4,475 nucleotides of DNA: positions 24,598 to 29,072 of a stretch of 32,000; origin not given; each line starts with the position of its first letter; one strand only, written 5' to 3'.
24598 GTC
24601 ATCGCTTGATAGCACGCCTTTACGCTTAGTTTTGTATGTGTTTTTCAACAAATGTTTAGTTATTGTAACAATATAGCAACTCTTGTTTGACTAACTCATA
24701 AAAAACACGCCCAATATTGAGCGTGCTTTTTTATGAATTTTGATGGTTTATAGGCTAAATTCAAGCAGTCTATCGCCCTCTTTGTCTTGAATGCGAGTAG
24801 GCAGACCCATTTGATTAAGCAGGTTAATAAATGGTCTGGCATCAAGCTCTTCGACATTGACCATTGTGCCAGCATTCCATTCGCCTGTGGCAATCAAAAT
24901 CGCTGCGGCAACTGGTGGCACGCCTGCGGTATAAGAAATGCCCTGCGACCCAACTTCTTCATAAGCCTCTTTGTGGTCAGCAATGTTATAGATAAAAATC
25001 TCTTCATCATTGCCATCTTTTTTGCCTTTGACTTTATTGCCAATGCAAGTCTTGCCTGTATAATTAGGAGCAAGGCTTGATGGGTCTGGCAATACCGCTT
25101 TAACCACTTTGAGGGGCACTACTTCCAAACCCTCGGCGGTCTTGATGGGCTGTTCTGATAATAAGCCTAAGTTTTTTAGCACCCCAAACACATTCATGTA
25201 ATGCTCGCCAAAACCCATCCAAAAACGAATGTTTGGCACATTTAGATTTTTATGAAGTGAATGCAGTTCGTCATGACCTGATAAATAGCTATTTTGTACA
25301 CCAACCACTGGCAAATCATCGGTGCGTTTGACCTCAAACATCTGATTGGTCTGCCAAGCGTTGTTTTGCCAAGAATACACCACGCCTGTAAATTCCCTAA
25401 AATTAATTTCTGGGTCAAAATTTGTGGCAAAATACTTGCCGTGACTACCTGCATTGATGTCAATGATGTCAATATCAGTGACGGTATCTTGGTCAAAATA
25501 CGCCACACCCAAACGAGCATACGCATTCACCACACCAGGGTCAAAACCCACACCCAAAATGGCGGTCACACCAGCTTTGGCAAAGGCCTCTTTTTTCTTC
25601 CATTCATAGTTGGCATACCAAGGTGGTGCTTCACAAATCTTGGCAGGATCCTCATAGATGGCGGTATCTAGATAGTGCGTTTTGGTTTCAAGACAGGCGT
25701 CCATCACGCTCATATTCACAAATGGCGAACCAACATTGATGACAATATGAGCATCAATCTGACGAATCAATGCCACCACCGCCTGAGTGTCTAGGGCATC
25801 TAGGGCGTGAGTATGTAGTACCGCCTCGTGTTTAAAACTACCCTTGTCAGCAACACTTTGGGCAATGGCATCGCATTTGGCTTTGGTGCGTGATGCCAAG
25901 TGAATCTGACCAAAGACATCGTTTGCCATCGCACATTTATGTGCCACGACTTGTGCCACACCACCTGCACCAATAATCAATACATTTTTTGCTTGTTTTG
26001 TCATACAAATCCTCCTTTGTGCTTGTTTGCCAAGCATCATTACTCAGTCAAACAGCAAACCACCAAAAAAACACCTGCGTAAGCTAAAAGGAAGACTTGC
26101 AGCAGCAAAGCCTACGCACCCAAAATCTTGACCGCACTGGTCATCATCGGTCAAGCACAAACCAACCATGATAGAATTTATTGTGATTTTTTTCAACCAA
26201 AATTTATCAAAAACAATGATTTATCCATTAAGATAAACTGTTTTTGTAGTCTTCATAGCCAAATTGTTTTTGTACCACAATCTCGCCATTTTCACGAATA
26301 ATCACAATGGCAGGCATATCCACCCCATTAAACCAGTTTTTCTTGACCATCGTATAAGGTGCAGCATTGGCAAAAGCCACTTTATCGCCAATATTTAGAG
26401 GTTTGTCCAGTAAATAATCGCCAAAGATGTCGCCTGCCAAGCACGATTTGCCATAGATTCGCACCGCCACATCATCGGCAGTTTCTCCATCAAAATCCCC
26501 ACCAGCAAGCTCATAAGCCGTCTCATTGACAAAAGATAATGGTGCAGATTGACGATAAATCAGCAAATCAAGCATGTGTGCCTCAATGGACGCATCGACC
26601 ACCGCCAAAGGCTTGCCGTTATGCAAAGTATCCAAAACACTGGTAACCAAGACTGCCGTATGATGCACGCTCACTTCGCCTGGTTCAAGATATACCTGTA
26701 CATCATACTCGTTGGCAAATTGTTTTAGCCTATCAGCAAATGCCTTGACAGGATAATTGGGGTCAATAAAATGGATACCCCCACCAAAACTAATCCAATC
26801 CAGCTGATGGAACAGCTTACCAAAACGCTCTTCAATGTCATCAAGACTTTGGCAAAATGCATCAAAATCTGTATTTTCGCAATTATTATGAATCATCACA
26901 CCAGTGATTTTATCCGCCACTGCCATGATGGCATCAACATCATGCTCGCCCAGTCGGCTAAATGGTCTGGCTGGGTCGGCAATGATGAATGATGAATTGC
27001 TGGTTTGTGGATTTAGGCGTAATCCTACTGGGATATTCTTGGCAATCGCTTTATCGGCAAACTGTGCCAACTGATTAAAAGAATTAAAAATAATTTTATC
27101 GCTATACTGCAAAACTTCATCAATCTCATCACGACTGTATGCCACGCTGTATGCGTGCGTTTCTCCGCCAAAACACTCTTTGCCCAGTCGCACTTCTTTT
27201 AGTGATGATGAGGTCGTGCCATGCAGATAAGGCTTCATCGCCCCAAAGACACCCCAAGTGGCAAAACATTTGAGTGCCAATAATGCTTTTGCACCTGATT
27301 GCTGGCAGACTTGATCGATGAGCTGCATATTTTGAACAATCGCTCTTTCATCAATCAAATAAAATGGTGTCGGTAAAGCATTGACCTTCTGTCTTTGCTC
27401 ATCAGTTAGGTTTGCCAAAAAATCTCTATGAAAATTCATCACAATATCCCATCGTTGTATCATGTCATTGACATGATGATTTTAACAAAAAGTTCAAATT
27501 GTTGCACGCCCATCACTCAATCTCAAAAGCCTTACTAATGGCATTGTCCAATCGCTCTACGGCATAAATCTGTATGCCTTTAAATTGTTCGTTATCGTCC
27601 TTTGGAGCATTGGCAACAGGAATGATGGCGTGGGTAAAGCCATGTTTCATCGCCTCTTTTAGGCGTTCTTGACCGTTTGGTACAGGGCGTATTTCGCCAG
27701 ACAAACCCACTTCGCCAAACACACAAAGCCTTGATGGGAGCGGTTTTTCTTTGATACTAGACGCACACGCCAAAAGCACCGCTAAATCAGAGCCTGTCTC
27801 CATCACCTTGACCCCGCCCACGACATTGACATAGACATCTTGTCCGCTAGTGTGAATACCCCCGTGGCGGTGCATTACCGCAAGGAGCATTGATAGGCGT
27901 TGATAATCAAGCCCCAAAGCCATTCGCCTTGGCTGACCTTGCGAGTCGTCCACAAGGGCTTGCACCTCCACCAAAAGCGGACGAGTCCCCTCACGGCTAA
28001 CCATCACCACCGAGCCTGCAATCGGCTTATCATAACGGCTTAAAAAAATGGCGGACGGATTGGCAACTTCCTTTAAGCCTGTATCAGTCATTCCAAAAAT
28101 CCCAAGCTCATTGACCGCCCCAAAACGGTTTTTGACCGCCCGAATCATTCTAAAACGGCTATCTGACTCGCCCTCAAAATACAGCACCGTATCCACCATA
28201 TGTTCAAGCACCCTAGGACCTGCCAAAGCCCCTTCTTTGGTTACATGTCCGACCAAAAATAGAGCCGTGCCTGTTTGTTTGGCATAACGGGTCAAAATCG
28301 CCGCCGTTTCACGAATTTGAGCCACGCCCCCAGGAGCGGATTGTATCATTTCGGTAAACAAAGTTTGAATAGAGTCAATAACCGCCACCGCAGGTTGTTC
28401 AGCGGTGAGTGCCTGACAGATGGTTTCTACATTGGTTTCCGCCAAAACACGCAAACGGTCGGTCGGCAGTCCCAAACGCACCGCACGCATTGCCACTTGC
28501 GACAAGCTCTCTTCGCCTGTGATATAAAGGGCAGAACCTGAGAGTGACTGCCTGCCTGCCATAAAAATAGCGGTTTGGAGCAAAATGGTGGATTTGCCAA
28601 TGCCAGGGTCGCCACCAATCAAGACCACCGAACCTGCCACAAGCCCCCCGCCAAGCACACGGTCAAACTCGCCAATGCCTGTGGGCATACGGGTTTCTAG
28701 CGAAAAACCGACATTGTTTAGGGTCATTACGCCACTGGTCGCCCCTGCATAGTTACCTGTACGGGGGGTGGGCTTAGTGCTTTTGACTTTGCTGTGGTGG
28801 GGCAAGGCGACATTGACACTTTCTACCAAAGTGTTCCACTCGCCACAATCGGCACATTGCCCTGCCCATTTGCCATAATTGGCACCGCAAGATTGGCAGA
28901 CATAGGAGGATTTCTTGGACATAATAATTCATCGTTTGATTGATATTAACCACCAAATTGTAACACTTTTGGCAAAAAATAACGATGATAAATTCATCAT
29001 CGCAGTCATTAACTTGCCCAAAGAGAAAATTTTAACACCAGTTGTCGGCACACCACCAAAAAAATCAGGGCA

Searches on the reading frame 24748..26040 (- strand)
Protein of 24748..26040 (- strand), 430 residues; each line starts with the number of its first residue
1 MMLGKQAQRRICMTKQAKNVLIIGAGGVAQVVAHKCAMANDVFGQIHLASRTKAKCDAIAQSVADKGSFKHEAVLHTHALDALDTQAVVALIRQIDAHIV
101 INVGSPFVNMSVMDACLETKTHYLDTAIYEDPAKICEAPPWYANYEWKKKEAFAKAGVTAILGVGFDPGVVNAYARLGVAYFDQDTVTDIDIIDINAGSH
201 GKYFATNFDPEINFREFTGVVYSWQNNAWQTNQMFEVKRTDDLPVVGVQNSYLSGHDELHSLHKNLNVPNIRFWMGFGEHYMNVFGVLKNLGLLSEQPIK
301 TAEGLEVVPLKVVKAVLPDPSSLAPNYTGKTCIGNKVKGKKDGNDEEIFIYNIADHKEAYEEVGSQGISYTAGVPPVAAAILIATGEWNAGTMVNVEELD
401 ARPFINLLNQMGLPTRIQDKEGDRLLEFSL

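Call 43: search_protein_families(library=pfam, proteins=[window:24748-26040:-])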
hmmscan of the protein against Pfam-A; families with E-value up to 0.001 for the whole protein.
window:24748-26040:- (430 aa): 3 families
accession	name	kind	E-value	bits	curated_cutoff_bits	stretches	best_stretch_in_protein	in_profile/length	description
PF03435.24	Sacchrp_dh_NADP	-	1.7e-32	112.9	25.1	1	20-161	1-129/129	Saccharopine dehydrogenase NADP binding domain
PF16653.10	Sacchrp_dh_C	-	9.1e-32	111.6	31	1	165-413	1-265/265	Saccharopine dehydrogenase C-terminal domain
PF01488.26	Shikimate_DH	-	0.00048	20.6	24.3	1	14-66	9-59/138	Shikimate / quinate 5-dehydrogenase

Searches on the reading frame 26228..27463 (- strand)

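Call 43: search_protein_families(library=pfam, proteins=[window:26228-27463:-])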
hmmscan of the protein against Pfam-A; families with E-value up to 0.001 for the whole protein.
window:26228-27463:- (411 aa): 1 family
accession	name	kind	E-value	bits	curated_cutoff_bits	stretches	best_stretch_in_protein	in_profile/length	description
PF00278.28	Orn_DAP_Arg_deC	-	8.4e-09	36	23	1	163-367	5-94/95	Pyridoxal-dependent decarboxylase, C-terminal sheet domain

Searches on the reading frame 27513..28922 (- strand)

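Call 43: search_protein_families(library=pfam, proteins=[window:27513-28922:-])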
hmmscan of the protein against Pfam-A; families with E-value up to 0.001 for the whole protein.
window:27513-28922:- (469 aa): 7 families
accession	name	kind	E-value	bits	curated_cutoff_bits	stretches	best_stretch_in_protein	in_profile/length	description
PF06745.19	ATPase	-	1.6e-15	57.5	26.6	1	80-157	2-77/231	KaiC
PF13481.12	AAA_25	-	2.2e-14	54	27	1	89-232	25-195/195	AAA domain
PF18073.7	Zn_ribbon_LapB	-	4e-11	42.8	25.7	1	7-34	1-28/28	Rubredoxin metal binding domain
PF13541.12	ChlI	-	7e-07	29.6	27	1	356-438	38-121/121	Subunit ChlI of Mg-chelatase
PF05362.19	Lon_C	-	8.9e-05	22.6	21.1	1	379-466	113-203/205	Lon protease (S16) C-terminal proteolytic domain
PF03796.21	DnaB_C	-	0.00015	21.7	27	1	79-186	2-110/255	DnaB-like helicase C terminal domain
PF13191.12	AAA_16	-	0.0004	21.4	32.6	1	91-187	21-143/167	AAA ATPase domain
